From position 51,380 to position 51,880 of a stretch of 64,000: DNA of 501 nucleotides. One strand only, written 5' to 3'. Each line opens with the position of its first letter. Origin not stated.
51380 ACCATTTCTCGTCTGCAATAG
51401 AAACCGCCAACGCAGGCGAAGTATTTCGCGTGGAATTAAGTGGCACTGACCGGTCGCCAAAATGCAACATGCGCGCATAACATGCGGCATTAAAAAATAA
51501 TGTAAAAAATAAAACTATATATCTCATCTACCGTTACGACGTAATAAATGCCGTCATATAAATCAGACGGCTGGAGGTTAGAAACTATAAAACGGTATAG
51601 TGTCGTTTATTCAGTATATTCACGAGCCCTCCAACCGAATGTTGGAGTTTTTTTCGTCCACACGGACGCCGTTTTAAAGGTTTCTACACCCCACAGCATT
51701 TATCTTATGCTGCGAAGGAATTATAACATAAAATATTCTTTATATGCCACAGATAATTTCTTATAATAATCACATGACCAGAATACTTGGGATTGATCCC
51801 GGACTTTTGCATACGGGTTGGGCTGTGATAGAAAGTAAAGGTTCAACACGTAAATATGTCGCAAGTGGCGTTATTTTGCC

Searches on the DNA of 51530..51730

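Call 63: search_rna_families(source=window, start=51530, end=51730, threshold=evalue, max_evalue=10)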
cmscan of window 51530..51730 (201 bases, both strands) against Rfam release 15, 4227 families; matches with E-value up to 10: 2.
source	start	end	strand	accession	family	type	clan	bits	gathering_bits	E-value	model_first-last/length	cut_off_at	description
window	51561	51636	-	RF02221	sRNA-Xcc1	Gene; sRNA;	-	33.2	53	0.0002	1-87/87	no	sRNA-Xcc1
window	51673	51726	-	RF03163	c4-a1b1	Gene; antisense;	CL00128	9.4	46.7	6.7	1-53/53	no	a1, b1 targets of C4 antisense RNA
